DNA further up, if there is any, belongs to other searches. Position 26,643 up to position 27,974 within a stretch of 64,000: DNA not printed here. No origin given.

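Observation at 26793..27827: SiaB-like kinase and SiaC-like phosphoprotein fused into one polypeptide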

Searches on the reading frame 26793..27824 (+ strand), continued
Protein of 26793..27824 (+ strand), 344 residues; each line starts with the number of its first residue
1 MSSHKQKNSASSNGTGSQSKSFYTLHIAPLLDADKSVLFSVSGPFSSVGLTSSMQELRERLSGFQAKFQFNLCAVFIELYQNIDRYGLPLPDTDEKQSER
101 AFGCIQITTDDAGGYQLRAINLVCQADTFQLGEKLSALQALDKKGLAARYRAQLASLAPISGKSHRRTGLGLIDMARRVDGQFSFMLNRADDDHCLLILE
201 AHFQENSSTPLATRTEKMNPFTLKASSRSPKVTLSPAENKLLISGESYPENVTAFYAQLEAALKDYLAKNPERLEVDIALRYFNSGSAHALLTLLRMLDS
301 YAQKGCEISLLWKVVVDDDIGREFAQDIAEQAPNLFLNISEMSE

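Call 50: find_homologous_proteins(query=A2, max_evalue=0.00001)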
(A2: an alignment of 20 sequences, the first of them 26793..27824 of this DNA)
Query A2 (20 sequences) (344 aa, profile of the alignment): 79 proteins with E <= 0.00001 among 8000 candidates.
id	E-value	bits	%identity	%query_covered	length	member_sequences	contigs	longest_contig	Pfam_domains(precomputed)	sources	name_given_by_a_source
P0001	3.0e-97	343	100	100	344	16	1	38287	PF09345.16,PF19788.5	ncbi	-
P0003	6.5e-97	342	61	100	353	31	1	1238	PF09345.16,PF19788.5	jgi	-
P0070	3.8e-96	340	21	84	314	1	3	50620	PF09345.16,PF19788.5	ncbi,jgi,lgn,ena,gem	-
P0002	1.9e-95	338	65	100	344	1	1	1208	PF09345.16,PF19788.5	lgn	-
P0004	4.7e-94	333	59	100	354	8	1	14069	PF09345.16,PF19788.5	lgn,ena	-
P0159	1.1e-79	286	31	90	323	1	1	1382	PF09345.16,PF19788.5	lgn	-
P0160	1.0e-73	266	23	83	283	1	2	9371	PF09345.16,PF19788.5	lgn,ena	-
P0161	5.4e-64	234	24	51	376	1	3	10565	PF19788.5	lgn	-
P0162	2.0e-62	229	34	89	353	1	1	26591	PF09345.16,PF19788.5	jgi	-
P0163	1.1e-60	223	27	43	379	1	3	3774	PF19788.5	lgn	-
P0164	2.4e-60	222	26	40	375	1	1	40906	PF19788.5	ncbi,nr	ncbi:MAG: hypothetical protein HY958_14655 [Bacteroidia bacterium]|nr:hypothetical protein [Bacteroi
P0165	2.7e-59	219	29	38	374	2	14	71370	PF19788.5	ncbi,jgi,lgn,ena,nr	ncbi:MAG: hypothetical protein A2275_00510 [Bacteroidetes bacterium RIFOXYA12_FULL_35_11]|nr:MAG: hy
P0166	2.9e-59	219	28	49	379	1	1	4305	PF19788.5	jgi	-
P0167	3.8e-59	218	29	44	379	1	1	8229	PF19788.5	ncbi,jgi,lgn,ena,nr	ncbi:MAG: hypothetical protein B6I20_07565 [Bacteroidetes bacterium 4572_117]|nr:MAG: hypothetical p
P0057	5.3e-59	218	26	39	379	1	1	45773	PF19788.5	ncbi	-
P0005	1.2e-22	98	76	40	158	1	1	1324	PF09345.16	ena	-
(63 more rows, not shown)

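Call 52: find_encoding_contigs(protein=P0070, flank=7000, max_places=2)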
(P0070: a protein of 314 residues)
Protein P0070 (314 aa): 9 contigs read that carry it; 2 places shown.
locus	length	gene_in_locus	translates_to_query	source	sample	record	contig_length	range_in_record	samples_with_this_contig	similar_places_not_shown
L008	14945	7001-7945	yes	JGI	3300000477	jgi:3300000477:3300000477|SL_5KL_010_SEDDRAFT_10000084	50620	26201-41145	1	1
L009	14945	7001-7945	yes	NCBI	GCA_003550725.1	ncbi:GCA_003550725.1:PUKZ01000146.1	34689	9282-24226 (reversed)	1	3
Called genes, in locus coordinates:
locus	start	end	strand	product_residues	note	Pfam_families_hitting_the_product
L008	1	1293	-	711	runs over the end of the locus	PF00009:GTP_EFTU, PF01926:MMR_HSR1 (weak), PF22042:EF-G_D2, PF14492:EFG_III, PF03764:EFG_IV, PF00679:EFG_C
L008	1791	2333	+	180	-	PF14667:Polysacc_synt_C (faint), PF07883:Cupin_2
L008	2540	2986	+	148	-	PF00383:dCMP_cyt_deam_1, PF14437:MafB19-deam, PF14439:Bd3614-deam (faint)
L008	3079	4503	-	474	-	PF13727:CoA_binding_3, PF02397:Bac_transf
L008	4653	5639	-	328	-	PF01408:GFO_IDH_MocA, PF22725:GFO_IDH_MocA_C3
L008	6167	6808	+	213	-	PF01135:PCMT, PF00398:RrnaAD (faint)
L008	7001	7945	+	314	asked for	PF19788:DUF6272, PF09345:SiaC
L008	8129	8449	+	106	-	-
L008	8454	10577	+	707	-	PF28559:TPR_SusR, PF00515:TPR_1 (faint), PF07719:TPR_2 (faint), PF13181:TPR_8 (faint), PF13424:TPR_12 (weak), PF17874:TPR_MalT, PF13176:TPR_7 (faint), PF13424:TPR_12, +1 more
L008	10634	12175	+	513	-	PF07228:SpoIIE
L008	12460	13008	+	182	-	PF03190:Thioredox_DsbH, PF13098:Thioredoxin_2, PF13899:Thioredoxin_7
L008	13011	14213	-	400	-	PF13439:Glyco_transf_4, PF13579:Glyco_trans_4_4, PF20706:GT4-conflict, PF00534:Glycos_transf_1, PF13692:Glyco_trans_1_4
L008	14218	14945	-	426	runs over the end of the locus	PF01943:Polysacc_synt, PF13440:Polysacc_synt_3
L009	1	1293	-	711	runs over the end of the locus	PF00009:GTP_EFTU, PF01926:MMR_HSR1 (weak), PF22042:EF-G_D2, PF14492:EFG_III, PF03764:EFG_IV, PF00679:EFG_C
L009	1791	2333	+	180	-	PF14667:Polysacc_synt_C (faint), PF07883:Cupin_2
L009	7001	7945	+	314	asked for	PF19788:DUF6272, PF09345:SiaC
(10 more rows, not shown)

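Call 53: find_encoding_contigs(protein=P0162, flank=7000, max_places=2)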
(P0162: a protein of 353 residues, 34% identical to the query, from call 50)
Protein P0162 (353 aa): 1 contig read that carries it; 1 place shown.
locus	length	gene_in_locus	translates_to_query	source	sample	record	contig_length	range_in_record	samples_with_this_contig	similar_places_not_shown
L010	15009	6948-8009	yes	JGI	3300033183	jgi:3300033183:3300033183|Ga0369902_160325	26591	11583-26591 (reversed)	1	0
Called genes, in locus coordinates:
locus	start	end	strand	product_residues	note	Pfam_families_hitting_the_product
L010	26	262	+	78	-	-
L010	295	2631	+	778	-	-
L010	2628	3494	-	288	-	PF01488:Shikimate_DH (weak), PF02737:3HCDH_N (faint), PF02826:2-Hacid_dh_C (weak), PF03446:NAD_binding_2, PF03807:F420_oxidored, PF14833:NAD_binding_11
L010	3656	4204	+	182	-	PF00156:Pribosyltran, PF14681:UPRTase (weak)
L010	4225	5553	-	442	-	PF01321:Creatinase_N (weak), PF00557:Peptidase_M24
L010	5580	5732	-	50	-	-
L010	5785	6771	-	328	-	PF08240:ADH_N, PF00107:ADH_zinc_N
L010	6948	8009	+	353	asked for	PF19788:DUF6272, PF09345:SiaC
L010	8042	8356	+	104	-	-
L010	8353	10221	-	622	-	PF00989:PAS (faint), PF08447:PAS_3, PF08448:PAS_4 (weak), PF13426:PAS_9 (weak), PF07228:SpoIIE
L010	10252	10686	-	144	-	-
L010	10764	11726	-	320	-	PF03446:NAD_binding_2, PF03807:F420_oxidored (weak), PF14833:NAD_binding_11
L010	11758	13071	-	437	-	PF02653:BPD_transp_2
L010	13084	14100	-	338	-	PF02653:BPD_transp_2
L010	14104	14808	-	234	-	PF00005:ABC_tran, PF09818:ABC_ATPase (faint), PF13304:AAA_21 (faint)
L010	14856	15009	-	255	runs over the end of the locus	PF00005:ABC_tran, PF13304:AAA_21 (faint), PF12399:BCA_ABC_TP_C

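Call 54: find_encoding_contigs(protein=P0160, flank=7000, max_places=2)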
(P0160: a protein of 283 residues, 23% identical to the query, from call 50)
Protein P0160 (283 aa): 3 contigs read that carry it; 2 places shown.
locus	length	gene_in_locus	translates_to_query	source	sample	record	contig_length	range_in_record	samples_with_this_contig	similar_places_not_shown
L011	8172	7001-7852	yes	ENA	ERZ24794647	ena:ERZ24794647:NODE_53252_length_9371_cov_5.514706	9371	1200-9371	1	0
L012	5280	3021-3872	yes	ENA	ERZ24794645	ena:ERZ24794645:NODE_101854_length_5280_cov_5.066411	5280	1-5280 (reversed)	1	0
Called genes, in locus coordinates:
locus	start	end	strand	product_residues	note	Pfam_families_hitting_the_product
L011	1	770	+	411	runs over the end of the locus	PF07730:HisKA_3, PF02518:HATPase_c (weak)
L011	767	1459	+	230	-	PF00072:Response_reg, PF00196:GerE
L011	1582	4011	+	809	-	PF01074:Glyco_hydro_38N, PF09261:Alpha-mann_mid, PF07748:Glyco_hydro_38C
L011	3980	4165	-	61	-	-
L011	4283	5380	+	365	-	-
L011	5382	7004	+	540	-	PF17200:sCache_2 (weak), PF00672:HAMP, PF07228:SpoIIE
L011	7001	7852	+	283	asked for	PF19788:DUF6272, PF09345:SiaC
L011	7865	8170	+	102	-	?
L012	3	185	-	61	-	?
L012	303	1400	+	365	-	-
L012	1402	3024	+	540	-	PF17200:sCache_2 (weak), PF00672:HAMP, PF07228:SpoIIE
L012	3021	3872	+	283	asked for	PF19788:DUF6272, PF09345:SiaC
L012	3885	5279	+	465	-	?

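Call 58: find_encoding_contigs(protein=P0005, flank=3000, max_places=2)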
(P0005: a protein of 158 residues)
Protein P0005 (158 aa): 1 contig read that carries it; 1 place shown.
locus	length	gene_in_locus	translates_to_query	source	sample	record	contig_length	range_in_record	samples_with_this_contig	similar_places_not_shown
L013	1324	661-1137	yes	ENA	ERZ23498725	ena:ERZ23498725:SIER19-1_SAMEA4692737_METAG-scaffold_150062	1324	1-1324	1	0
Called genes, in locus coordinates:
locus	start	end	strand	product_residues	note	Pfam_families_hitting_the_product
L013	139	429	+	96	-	-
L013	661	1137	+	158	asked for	PF09345:SiaC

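Call 59: find_encoding_contigs(protein=P0159, flank=3000, max_places=2)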
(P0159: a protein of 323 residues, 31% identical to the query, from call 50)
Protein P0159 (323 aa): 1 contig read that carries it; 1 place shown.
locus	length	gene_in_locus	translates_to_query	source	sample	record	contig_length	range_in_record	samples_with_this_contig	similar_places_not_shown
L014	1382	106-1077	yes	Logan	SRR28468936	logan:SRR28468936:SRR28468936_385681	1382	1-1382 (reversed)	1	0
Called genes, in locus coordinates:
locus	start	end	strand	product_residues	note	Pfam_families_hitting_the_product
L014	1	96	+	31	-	?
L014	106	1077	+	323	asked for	PF19788:DUF6272, PF09345:SiaC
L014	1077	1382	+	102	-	?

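Call 63: find_encoding_contigs(protein=P0008, flank=6000, max_places=3)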
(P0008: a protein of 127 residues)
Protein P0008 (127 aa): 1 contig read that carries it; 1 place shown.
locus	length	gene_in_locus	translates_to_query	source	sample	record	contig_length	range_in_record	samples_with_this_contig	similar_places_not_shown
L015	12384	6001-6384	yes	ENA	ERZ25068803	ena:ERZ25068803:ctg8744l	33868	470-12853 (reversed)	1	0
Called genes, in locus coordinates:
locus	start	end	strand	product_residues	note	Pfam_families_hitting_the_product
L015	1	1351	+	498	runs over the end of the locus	-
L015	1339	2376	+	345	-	PF00005:ABC_tran, PF08402:TOBE_2 (weak)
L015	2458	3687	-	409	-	PF00561:Abhydrolase_1 (weak), PF12146:Hydrolase_4, PF12697:Abhydrolase_6, PF02566:OsmC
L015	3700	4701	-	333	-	PF08240:ADH_N, PF00107:ADH_zinc_N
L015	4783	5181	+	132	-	PF00581:Rhodanese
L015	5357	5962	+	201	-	PF19788:DUF6272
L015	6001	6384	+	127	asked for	PF09345:SiaC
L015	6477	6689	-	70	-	-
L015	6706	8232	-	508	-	PF07228:SpoIIE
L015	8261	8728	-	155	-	-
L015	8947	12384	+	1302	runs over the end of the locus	?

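Call 76: search_protein_families(library=pfam, proteins=[L012:3885-5279:+, L008:8129-8446:+, L015:6709-8232:-, L014:1077-1382:+], max_evalue=0.01)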
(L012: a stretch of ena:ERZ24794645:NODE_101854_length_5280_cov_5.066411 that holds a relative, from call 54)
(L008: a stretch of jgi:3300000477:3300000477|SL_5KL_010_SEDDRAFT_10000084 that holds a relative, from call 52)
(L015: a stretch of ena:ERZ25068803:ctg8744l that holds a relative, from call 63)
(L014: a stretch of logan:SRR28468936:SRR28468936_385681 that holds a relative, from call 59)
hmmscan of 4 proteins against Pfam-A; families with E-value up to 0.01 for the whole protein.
L012:3885-5279:+ (465 aa): 3 families
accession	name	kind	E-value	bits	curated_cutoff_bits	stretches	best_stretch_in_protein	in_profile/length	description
PF00753.33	Lactamase_B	-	9.3e-10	39.2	22.7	1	310-368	4-66/196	Metallo-beta-lactamase superfamily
PF12706.13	Lactamase_B_2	-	4.1e-09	36.8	27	1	325-456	4-145/200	Beta-lactamase superfamily domain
PF23023.1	Anti-Pycsar_Apyc1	-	0.0014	18.6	50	1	323-365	31-73/250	Anti-Pycsar protein Apyc1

L008:8129-8446:+ (106 aa): 1 family
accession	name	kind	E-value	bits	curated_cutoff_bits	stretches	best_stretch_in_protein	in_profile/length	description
PF20870.2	FAM186A-B_N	-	0.0067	16.3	27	1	16-103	68-148/243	FAM186A/B, N-terminal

L015:6709-8232:- (508 aa): 1 family
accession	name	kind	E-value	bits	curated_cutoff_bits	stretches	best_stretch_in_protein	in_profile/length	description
PF07228.17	SpoIIE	-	8.9e-13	49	25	1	311-507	7-190/192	Stage II sporulation protein E (SpoIIE)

L014:1077-1382:+ (102 aa): 0 families
